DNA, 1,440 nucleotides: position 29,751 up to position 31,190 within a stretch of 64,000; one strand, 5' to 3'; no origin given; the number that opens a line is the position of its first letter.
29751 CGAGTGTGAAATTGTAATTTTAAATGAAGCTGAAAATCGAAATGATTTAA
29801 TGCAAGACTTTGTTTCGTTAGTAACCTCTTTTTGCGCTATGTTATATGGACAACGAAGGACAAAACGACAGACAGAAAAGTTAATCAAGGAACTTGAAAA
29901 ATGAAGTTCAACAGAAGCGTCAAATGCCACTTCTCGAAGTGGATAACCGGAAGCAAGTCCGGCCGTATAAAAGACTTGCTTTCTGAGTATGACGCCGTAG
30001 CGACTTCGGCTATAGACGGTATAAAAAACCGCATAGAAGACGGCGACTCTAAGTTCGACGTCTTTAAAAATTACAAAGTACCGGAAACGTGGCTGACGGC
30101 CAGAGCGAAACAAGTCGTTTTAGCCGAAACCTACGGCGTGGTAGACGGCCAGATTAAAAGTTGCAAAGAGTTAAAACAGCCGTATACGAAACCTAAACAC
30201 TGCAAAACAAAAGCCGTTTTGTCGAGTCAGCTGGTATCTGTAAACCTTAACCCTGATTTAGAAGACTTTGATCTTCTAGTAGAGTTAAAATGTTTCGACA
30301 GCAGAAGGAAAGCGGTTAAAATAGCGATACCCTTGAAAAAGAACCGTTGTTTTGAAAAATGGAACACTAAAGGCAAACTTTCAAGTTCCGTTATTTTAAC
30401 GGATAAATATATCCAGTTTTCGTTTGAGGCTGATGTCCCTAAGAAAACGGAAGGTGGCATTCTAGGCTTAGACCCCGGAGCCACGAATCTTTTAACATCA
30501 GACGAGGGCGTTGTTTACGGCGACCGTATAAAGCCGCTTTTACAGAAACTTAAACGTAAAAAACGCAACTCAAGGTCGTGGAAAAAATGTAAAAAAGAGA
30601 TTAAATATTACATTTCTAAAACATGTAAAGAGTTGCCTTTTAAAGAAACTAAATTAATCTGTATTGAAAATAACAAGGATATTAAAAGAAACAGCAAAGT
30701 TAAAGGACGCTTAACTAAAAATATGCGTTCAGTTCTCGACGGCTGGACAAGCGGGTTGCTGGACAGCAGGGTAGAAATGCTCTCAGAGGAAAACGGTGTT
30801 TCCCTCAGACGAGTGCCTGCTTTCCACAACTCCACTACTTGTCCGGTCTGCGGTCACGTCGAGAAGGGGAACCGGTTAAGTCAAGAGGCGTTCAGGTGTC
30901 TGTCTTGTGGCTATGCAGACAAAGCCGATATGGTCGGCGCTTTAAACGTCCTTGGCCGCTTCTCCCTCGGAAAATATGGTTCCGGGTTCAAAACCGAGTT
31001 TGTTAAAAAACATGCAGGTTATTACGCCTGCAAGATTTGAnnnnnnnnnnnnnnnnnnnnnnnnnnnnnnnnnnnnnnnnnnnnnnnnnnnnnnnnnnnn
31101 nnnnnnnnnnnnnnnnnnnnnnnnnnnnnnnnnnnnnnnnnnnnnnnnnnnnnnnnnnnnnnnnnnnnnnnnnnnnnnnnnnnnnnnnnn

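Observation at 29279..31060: Three diverged IS607-family TnpB elements in a phage genome: one complete (tnpA+tnpB), two tnpB-only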

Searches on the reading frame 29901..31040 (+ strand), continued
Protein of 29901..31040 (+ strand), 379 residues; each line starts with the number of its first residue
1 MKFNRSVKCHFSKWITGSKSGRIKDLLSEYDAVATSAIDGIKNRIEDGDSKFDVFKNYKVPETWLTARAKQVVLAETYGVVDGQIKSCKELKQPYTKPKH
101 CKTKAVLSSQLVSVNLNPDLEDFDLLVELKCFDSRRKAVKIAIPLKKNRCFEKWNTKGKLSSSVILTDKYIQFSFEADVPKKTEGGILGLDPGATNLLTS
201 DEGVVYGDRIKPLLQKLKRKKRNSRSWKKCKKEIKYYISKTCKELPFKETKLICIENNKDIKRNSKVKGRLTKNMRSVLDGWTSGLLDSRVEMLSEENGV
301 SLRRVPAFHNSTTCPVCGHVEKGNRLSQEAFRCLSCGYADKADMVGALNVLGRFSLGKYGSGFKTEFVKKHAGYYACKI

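Call 37: find_encoding_contigs(protein=P0002, flank=3000, max_places=3)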
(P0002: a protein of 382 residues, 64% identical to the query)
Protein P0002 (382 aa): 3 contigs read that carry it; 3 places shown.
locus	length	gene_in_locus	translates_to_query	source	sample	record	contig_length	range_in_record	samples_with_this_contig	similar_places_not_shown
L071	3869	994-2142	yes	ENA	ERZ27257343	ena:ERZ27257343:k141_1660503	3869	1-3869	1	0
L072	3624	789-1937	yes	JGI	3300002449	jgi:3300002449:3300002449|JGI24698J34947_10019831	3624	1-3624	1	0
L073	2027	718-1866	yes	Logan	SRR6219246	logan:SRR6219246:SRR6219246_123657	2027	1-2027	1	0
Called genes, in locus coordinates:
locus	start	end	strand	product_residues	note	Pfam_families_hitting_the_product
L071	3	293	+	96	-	?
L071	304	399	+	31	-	-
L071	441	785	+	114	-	PF00239:Resolvase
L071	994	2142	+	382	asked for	PF07282:Cas12f1-like_TNB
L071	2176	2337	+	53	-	-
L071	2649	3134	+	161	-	-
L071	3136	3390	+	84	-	-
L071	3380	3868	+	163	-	?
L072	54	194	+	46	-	-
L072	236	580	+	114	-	PF00239:Resolvase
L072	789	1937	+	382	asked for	PF07282:Cas12f1-like_TNB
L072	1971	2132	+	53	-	-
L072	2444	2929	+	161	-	-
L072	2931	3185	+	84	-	-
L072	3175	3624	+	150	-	?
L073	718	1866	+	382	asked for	PF07282:Cas12f1-like_TNB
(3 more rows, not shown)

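Call 38: find_encoding_contigs(protein=P0013, flank=3000, max_places=3)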
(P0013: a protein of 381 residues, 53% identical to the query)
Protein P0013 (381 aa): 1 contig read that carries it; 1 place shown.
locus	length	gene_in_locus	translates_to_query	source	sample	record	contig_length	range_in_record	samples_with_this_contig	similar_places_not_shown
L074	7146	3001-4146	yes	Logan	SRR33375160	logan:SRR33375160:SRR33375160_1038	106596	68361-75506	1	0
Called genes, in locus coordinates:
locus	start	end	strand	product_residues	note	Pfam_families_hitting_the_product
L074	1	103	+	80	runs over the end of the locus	-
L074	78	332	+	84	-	-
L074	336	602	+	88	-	-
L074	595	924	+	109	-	-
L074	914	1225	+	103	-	-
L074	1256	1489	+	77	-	-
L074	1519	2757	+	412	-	-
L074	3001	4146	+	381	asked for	PF07282:Cas12f1-like_TNB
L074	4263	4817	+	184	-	-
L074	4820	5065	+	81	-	-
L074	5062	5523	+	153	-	-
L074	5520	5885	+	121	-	-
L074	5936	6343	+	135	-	-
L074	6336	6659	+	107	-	-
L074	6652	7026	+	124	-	-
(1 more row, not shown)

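Call 39: find_encoding_contigs(protein=P0026, flank=3000, max_places=3)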
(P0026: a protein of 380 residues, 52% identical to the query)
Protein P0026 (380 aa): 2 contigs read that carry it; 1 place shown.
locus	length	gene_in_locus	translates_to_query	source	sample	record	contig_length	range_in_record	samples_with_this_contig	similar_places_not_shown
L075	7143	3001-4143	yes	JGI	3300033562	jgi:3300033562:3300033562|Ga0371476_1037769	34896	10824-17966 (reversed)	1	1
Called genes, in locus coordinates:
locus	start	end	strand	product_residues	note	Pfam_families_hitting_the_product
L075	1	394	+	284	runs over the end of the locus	PF09414:RNA_ligase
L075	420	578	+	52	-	-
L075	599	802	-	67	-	-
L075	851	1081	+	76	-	-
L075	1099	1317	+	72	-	-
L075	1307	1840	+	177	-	-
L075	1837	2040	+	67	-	-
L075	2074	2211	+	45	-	-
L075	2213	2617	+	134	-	-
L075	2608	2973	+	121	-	-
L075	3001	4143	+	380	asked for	PF07282:Cas12f1-like_TNB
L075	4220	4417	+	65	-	-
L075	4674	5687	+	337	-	PF14239:RRXRR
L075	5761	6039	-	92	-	-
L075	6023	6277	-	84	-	-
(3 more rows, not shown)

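Call 66: predict_structure(alignment_id=A2)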
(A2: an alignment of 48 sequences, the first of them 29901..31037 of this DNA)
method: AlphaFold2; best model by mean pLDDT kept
length: 379 residues; sequences in the alignment: 48
mean_pLDDT: 89.3   pTM: 0.79
mean pLDDT of the five models: 89.3, 88.9, 88.9, 88.1, 87.9
residues with pLDDT >= 90: 286; 70-90: 66; 50-70: 15; < 50: 12
segments of 3 or more residues with pLDDT < 50: 260-271
pLDDT, mean of each block of 10 residues (from residue 1): 94 93 96 93 90 82 91 94 94 93 94 94 95 90 95 95 96 96 95 88 94 91 93 94 96 82 41 52 79 95 87 92 87 94 93 91 93 81
secondary structure, 60 per line:
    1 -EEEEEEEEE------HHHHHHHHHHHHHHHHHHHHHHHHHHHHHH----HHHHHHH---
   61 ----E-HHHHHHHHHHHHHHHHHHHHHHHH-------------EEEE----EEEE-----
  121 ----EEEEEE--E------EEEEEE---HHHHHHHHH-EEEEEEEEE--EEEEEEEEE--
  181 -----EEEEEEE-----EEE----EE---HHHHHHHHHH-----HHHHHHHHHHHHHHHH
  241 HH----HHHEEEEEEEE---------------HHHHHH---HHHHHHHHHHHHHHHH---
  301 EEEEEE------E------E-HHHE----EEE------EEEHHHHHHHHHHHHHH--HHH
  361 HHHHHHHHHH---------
elements in order: E2-10 H17-46 H51-57 H67-90 E104-107 E112-115 E125-130 E140-145 H149-157 E159-167 E170-178 E186-192 E198-200 H210-219 H225-242 E250-257 H273-278 H282-297 E301-306 E330-332 E339-341 H342-355 H358-370

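Call 68: fold_search(model_id=the predicted structure, library=pdb)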
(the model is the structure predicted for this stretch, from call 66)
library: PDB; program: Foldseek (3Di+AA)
matches with E <= 10: 599; with E <= 0.001: 71
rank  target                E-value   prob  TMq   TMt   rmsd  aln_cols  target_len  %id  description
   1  8j12_A                6.2e-17  1.00  0.63  0.57   8.2       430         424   15  Cryo-EM structure of the AsCas12f-sgRNA-target DNA ternary complex (released 2023-09-27)
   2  9nzs_A                7.7e-15  1.00  0.54  0.51   8.4       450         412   15  Cryo-EM structure of OsCas12f-gRNA-DNA ternary complex. State III (released 2026-04-08)
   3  8j1j_A                1.3e-14  1.00  0.64  0.58   8.7       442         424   14  Cryo-EM structure of the AsCas12f-YHAM-sgRNAS3-5v7-target DNA (released 2023-09-27)
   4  8dzj_A                3.1e-14  1.00  0.62  0.57   7.3       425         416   14  Cryo-EM structure of Acidibacillus sulfuroxidans Cas12f in complex with sgRNA and target DNA (released 2023-07-12)
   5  8j3r_A                3.3e-14  1.00  0.62  0.57   7.1       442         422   15  Cryo-EM structure of the AsCas12f-HKRA-sgRNAS3-5v7-target DNA (released 2023-09-27)
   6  7wju_A                9.6e-14  1.00  0.62  0.58   7.4       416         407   15  Cryo-EM structure of the AsCas12f1-sgRNAv1-dsDNA ternary complex (released 2023-01-18)
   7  8j12_B                1.3e-13  1.00  0.38  0.37  18.8       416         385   13  Cryo-EM structure of the AsCas12f-sgRNA-target DNA ternary complex (released 2023-09-27)
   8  8iaz_A                1.3e-13  1.00  0.53  0.52   8.4       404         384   17  Cryo-EM structure of the ISFba1 TnpB-reRNA-dsDNA complex (released 2024-04-17)
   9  9nzq_A                3.7e-13  1.00  0.56  0.51   8.2       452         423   14  Cryo-EM structure of OsCas12f-gRNA-DNA ternary complex. State II (released 2026-04-08)
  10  8j3r_B                4.4e-13  1.00  0.38  0.38  17.8       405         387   16  Cryo-EM structure of the AsCas12f-HKRA-sgRNAS3-5v7-target DNA (released 2023-09-27)
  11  8j1j_B                1.9e-12  1.00  0.36  0.35  19.6       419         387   14  Cryo-EM structure of the AsCas12f-YHAM-sgRNAS3-5v7-target DNA (released 2023-09-27)
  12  9i8y_A                2.0e-12  1.00  0.60  0.56   8.2       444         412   13  SpCas12Cas12f1 in complex with sgRNA and cognate DNA (released 2025-07-23)
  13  8hr5_A                5.8e-12  1.00  0.47  0.40  11.1       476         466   17  Cryo-EM structure of the CnCas12f1-sgRNA-DNA complex (released 2023-09-06)
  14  8h1j_A                6.8e-12  1.00  0.50  0.52   8.0       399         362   15  Cryo-EM structure of the TnpB-omegaRNA-target DNA ternary complex (released 2023-04-12)
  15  9b0l_P                8.5e-11  1.00  0.50  0.42   9.0       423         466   15  Cryo-EM structure of Acanthamoeba polyphaga mimivirus Fanzor2 ternary complex (released 2024-10-09)
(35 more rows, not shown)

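Call 76: search_dna_similar(query=window:29901-31037:+, collection=phages, mode=protein, max_rows=25, max_evalue=1e-10)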
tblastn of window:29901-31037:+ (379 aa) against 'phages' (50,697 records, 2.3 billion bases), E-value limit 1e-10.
No match.

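Call 82: search_protein_families(library=phrogs, proteins=[L001:329-1336:+, L001:1341-1997:+, L001:2560-3315:+, L001:3329-6118:+, L001:6655-8433:+, L001:8444-9874:+, L002:3235-6006:+], max_evalue=0.001)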
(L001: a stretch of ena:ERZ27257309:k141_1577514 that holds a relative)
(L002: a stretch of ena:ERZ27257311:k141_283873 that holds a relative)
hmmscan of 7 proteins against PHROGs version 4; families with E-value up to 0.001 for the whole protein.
L001:329-1336:+ (335 aa): 0 families

L001:1341-1997:+ (218 aa): 0 families

L001:2560-3315:+ (251 aa): 0 families

L001:3329-6118:+ (929 aa): 0 families

L001:6655-8433:+ (592 aa): 0 families

L001:8444-9874:+ (476 aa): 0 families

L002:3235-6006:+ (923 aa): 2 families
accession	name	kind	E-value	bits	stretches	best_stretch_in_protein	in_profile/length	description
phrog_28860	-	unknown function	9e-08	33.4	0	544-607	57-119/146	-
phrog_8700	-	unknown function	8.4e-05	22.1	1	402-604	194-414/453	-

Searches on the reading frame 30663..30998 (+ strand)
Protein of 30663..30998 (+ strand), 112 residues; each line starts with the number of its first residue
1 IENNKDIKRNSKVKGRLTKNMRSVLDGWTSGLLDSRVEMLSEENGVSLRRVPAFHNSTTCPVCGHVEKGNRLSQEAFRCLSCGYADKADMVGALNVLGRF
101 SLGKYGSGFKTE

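Call 65: find_related_loci(query=A5, collection=genome_contigs, flank=3000)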
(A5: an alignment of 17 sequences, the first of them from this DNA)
Query A5 (112 aa) in genome_contigs; peptide patterns used: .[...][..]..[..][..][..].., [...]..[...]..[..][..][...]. (x = any residue, [..] = any of these).
50 stretches matched a pattern, but none encodes a relative of the query by tblastn (E <= 1e-3).
